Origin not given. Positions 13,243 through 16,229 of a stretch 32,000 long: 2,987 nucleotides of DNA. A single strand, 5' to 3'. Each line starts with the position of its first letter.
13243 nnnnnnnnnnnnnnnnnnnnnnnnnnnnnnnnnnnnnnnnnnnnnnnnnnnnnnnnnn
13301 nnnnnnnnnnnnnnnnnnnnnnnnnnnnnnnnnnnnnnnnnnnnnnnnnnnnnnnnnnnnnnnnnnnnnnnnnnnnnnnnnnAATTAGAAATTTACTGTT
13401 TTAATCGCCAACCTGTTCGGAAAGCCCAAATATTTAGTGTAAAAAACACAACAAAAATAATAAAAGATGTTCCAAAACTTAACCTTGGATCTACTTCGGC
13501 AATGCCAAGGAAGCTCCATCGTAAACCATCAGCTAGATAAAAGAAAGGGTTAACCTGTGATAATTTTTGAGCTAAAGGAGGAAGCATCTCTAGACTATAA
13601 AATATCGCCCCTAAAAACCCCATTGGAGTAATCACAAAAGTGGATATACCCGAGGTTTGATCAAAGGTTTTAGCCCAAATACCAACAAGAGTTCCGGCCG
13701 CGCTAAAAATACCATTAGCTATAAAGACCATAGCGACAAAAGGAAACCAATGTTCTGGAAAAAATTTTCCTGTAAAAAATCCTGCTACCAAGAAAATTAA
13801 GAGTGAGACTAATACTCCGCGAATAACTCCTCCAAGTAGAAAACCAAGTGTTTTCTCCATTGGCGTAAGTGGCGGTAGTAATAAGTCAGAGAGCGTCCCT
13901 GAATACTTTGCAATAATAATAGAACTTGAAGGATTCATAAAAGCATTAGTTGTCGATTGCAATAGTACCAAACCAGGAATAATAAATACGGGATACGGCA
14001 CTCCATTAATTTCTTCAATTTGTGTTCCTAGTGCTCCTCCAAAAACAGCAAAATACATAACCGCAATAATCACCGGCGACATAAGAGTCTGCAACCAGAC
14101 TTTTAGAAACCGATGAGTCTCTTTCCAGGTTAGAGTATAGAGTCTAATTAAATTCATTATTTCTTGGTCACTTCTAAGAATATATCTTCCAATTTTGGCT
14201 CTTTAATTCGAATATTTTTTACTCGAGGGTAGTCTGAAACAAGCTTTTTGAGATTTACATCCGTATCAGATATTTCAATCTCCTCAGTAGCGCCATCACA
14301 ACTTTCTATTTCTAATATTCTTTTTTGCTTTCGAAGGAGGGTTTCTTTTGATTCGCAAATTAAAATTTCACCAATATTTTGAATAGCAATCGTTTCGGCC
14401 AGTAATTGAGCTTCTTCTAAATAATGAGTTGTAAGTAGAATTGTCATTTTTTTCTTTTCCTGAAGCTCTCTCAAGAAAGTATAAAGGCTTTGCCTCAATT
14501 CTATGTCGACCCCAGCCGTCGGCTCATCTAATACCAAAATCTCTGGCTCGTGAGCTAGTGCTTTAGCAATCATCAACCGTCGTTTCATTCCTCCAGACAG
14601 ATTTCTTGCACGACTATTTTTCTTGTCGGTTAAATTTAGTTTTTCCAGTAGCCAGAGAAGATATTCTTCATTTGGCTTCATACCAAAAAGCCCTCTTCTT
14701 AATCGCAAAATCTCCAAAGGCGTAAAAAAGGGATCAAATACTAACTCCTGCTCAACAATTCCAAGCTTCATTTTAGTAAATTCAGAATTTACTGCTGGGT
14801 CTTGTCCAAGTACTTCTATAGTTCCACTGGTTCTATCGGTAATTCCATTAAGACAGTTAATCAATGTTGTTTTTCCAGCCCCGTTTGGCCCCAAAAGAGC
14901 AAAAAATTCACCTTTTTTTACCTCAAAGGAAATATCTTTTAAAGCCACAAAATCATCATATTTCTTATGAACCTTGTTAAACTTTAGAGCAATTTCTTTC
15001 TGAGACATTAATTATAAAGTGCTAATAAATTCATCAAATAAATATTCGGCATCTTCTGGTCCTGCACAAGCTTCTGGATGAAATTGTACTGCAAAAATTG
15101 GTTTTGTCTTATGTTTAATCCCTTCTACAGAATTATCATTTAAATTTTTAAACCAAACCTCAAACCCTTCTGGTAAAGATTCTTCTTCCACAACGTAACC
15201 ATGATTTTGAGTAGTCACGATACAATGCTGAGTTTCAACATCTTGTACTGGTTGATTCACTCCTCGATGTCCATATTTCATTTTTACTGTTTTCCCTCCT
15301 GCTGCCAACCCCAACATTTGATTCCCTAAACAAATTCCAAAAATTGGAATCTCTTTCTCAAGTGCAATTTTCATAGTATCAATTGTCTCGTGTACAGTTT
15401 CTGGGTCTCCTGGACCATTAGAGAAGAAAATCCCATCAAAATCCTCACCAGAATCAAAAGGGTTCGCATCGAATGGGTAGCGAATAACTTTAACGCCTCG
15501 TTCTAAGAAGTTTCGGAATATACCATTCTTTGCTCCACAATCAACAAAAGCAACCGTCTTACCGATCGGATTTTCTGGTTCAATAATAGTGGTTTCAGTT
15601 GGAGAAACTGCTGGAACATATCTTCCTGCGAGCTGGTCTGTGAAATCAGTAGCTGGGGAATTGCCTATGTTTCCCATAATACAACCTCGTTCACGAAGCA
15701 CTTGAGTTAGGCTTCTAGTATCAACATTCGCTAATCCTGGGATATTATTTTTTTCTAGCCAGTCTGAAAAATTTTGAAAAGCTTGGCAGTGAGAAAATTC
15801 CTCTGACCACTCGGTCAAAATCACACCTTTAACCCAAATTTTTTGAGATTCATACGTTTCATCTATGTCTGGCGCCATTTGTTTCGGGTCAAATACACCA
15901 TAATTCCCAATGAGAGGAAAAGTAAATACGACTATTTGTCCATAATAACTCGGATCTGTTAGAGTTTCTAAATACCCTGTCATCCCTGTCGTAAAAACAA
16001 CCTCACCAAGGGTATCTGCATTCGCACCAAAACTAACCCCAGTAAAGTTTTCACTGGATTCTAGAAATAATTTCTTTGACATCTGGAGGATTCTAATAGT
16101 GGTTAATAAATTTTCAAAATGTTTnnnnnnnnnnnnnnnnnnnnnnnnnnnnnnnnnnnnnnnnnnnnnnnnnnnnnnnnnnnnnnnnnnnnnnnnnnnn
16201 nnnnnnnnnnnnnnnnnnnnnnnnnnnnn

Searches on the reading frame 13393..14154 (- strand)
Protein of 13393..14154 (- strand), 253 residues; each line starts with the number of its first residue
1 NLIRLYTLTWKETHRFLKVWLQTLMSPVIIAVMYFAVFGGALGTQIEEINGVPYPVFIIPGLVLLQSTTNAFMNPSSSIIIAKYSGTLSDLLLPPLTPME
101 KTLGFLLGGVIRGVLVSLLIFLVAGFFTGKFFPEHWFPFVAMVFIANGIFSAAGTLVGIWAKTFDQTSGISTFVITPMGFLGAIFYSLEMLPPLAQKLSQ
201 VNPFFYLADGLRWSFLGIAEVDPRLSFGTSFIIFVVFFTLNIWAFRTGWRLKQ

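Call 14: search_protein_families(library=pfam, proteins=[window:13393-14154:-], max_evalue=0.001)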
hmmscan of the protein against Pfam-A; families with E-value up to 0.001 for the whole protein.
window:13393-14154:- (253 aa): 2 families
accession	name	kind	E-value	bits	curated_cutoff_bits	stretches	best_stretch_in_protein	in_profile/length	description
PF01061.29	ABC2_membrane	-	2.8e-25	89.5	26.9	1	5-215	3-210/211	ABC-2 type transporter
PF12698.13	ABC2_membrane_3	-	8e-08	32.2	31.6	1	58-242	164-346/347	ABC-2 family transporter protein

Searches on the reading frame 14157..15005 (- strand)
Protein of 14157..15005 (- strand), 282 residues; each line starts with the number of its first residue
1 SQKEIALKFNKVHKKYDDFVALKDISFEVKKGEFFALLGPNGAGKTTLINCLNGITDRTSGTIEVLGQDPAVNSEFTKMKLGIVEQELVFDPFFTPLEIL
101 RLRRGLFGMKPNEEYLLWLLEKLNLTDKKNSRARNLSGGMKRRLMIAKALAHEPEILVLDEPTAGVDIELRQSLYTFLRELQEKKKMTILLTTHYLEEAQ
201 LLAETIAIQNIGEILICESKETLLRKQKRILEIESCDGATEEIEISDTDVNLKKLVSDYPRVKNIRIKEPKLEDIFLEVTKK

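Call 14: search_protein_families(library=pfam, proteins=[window:14157-15005:-], max_evalue=0.001)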
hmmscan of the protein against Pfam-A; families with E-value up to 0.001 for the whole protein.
window:14157-15005:- (282 aa): 6 families
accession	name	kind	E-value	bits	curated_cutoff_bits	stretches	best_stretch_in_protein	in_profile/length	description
PF00005.33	ABC_tran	-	2.8e-33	115.9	25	1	22-164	1-137/137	ABC transporter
PF13304.12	AAA_21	-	1.4e-14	55.3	27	2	119-194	221-298/304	AAA domain, putative AbiEii toxin, Type IV TA system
PF13476.12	AAA_23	-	2.1e-05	25.7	27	1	21-55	9-42/201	AAA domain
PF02463.25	SMC_N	-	6.2e-05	23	40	0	32-52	24-44/220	RecF/RecN/SMC N terminal domain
PF13401.12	AAA_22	-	0.00029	21.6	27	0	33-195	6-124/130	AAA domain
PF03193.22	RsgA_GTPase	-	0.00095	19.5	30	0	22-63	97-137/174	RsgA GTPase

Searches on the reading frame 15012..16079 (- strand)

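Call 14: search_protein_families(library=pfam, proteins=[window:15012-16079:-], max_evalue=0.001)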
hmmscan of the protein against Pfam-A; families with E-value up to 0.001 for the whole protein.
window:15012-16079:- (355 aa): 3 families
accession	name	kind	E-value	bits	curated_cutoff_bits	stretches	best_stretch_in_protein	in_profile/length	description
PF00117.34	GATase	-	7.3e-55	186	22.8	1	178-352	2-188/190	Glutamine amidotransferase class-I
PF00988.28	CPSase_sm_chain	-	7.1e-46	155.6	27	1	4-138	1-126/126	Carbamoyl-phosphate synthase small chain, CPSase domain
PF07722.19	Peptidase_C26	-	2.8e-10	40.8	20.5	1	233-336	95-219/219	Peptidase C26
